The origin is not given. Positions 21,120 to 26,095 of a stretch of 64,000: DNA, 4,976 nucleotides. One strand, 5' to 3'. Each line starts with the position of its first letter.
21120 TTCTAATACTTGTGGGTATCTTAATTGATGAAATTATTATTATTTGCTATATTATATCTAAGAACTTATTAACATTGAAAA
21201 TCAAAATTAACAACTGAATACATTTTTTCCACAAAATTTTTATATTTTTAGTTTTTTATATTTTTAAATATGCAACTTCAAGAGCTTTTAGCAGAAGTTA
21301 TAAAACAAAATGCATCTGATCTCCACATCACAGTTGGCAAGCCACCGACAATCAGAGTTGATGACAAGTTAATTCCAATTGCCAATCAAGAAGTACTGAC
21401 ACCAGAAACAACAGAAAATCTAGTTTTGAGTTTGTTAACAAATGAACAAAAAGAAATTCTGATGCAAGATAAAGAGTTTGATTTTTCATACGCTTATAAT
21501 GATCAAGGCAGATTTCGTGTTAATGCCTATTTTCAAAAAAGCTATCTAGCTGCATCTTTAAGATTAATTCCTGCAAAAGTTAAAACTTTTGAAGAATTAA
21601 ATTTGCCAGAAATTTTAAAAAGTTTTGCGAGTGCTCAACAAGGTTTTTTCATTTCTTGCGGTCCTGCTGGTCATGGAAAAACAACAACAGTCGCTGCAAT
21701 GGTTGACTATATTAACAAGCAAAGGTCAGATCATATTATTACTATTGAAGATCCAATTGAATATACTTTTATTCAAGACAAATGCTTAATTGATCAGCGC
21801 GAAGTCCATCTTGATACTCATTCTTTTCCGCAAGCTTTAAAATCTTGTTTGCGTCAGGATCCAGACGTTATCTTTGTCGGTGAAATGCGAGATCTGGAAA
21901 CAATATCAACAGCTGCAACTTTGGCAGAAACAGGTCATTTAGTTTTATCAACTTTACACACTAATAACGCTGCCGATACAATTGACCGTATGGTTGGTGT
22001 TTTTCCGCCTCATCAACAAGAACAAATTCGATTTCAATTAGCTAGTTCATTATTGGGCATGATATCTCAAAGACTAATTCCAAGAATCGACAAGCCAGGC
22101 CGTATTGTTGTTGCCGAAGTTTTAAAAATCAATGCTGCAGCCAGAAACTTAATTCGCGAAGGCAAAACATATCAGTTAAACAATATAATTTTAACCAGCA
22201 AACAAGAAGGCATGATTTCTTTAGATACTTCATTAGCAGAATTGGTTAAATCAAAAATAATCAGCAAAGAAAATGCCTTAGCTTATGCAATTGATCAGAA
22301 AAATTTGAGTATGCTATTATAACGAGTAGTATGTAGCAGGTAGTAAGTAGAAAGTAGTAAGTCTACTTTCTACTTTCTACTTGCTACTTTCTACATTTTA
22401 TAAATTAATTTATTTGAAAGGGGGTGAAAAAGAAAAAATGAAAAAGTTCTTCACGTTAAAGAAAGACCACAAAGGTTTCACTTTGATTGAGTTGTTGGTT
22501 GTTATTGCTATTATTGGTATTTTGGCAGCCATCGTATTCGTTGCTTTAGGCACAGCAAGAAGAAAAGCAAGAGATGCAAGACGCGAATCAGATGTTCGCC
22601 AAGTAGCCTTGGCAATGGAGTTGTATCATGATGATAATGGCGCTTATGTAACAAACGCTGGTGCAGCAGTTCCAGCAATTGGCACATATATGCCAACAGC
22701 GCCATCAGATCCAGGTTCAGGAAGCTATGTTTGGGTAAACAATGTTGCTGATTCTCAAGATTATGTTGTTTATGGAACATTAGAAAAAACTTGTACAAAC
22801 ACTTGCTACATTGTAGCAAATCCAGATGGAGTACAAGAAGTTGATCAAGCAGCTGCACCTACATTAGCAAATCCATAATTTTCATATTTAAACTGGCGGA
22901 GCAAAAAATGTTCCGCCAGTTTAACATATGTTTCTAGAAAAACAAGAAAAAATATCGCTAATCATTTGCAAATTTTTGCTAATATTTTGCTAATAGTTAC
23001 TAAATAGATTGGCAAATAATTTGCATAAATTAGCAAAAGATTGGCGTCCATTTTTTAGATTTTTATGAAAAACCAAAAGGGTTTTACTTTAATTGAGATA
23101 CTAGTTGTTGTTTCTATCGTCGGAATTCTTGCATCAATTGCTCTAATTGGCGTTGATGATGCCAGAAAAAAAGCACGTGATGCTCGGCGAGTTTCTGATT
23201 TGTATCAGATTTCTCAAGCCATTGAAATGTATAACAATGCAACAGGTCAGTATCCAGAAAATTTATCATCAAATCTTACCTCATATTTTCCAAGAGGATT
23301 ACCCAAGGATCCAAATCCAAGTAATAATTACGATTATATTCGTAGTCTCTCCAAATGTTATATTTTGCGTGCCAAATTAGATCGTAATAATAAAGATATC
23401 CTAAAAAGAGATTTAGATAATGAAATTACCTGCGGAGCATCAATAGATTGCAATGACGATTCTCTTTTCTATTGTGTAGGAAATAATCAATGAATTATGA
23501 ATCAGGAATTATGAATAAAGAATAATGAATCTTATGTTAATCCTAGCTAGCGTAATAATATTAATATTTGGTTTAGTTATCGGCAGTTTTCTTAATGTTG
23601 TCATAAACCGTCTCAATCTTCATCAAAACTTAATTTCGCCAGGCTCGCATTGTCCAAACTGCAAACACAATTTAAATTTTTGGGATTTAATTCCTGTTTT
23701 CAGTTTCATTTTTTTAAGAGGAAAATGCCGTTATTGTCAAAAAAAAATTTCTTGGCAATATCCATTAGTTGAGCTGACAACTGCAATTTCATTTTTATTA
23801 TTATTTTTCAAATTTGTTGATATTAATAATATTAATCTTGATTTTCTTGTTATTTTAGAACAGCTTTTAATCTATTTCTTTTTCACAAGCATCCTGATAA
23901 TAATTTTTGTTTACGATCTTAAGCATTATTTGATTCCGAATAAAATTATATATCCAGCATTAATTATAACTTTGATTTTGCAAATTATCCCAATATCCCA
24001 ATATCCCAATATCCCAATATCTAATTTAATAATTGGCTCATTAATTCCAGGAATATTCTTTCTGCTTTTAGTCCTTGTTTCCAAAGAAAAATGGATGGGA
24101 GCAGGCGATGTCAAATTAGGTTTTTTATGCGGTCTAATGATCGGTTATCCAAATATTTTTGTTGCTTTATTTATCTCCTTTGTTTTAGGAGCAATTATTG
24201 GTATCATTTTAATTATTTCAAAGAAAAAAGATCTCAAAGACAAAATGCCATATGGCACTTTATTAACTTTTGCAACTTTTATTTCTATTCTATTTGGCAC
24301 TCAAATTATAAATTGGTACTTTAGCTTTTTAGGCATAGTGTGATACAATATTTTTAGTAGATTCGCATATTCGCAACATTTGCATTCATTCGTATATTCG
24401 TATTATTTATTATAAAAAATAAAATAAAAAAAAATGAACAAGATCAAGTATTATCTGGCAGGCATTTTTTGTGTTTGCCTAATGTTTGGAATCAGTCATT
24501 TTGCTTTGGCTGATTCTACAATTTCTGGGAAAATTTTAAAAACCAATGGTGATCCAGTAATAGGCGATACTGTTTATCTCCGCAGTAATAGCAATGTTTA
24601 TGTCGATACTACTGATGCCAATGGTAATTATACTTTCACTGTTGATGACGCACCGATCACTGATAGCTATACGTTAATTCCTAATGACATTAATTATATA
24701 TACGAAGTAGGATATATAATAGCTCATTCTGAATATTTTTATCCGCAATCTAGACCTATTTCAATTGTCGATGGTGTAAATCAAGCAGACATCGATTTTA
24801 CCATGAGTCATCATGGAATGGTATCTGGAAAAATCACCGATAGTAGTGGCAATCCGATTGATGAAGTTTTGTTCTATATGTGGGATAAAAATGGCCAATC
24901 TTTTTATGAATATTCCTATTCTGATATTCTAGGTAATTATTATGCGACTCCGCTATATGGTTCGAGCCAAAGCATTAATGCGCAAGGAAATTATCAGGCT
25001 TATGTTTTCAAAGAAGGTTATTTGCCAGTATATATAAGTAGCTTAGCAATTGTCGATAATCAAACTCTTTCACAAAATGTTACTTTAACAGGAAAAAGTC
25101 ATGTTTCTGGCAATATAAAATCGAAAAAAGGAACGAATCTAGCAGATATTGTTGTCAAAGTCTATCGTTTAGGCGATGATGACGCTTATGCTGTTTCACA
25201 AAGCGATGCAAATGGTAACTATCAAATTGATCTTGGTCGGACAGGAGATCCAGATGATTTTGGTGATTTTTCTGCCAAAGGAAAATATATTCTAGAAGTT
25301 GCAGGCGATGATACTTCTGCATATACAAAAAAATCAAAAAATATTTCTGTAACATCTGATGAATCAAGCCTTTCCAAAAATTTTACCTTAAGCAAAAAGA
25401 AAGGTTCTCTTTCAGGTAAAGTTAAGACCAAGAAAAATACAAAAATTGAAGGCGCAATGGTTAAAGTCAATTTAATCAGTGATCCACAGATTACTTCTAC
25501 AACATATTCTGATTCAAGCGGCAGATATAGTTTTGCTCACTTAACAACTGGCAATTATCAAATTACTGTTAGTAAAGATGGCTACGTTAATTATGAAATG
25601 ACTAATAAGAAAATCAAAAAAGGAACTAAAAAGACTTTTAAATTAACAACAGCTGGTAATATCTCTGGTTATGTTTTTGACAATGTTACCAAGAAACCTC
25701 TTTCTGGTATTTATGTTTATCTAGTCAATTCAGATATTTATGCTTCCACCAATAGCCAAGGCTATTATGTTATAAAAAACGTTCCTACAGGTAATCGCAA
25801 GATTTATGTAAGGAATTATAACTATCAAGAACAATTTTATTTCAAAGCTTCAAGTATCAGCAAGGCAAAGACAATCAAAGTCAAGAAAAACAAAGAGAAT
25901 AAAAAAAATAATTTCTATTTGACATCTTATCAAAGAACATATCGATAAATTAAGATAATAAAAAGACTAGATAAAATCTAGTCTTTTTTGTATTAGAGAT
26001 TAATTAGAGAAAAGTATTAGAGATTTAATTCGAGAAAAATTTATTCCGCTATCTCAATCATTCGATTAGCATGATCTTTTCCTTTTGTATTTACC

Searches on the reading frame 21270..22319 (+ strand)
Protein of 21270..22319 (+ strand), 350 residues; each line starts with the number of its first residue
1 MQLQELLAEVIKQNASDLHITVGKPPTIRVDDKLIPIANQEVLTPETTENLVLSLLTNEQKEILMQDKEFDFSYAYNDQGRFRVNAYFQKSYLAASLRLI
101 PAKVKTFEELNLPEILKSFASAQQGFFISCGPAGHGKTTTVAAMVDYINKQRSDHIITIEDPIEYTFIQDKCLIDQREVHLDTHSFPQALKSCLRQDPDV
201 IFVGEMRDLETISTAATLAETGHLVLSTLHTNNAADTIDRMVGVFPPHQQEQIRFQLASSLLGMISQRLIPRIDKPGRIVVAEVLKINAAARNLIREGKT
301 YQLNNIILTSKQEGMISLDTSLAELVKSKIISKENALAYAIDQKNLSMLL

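Call 67: search_protein_families(library=pfam, proteins=[window:21270-22319:+], max_evalue=0.00001)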
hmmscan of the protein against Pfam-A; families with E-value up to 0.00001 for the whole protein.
window:21270-22319:+ (350 aa): 1 family
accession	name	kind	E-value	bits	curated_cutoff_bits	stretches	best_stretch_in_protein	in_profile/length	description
PF00437.27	T2SSE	-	1.4e-46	159.3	24.9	1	3-279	12-287/370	Type II/IV secretion system protein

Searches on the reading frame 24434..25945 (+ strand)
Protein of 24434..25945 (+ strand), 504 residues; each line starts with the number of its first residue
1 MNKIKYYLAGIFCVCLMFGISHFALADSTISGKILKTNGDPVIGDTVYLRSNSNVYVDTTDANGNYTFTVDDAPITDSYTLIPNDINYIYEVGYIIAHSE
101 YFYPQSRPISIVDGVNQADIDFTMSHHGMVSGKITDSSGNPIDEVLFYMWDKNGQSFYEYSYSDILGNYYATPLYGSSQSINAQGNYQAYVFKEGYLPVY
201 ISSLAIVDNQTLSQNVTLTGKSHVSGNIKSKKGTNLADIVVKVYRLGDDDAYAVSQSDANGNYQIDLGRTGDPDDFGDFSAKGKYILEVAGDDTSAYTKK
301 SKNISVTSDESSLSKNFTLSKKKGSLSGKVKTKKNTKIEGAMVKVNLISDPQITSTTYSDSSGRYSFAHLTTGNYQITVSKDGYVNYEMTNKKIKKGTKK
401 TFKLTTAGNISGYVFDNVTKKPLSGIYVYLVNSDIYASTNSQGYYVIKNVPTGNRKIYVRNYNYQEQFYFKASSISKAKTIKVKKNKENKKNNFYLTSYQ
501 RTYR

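Call 68: search_protein_families(library=pfam, proteins=[window:24434-25945:+], max_evalue=0.00001)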
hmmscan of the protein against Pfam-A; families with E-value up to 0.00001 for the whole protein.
window:24434-25945:+ (504 aa): 4 families
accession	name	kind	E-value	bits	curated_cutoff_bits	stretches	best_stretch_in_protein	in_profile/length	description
PF13620.12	CarboxypepD_reg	-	1.2e-37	128.6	32.3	2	325-402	1-77/82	Carboxypeptidase regulatory-like domain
PF13715.12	CarbopepD_reg_2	-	1.3e-21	76.9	32.2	2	410-489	1-78/88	CarboxypepD_reg-like domain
PF17210.9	SdrD_B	-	1.2e-07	32.3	29.7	1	334-393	20-76/112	SdrD B-like domain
PF00775.27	Dioxygenase_C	-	4.8e-07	29.8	27.3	0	118-189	20-88/182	Dioxygenase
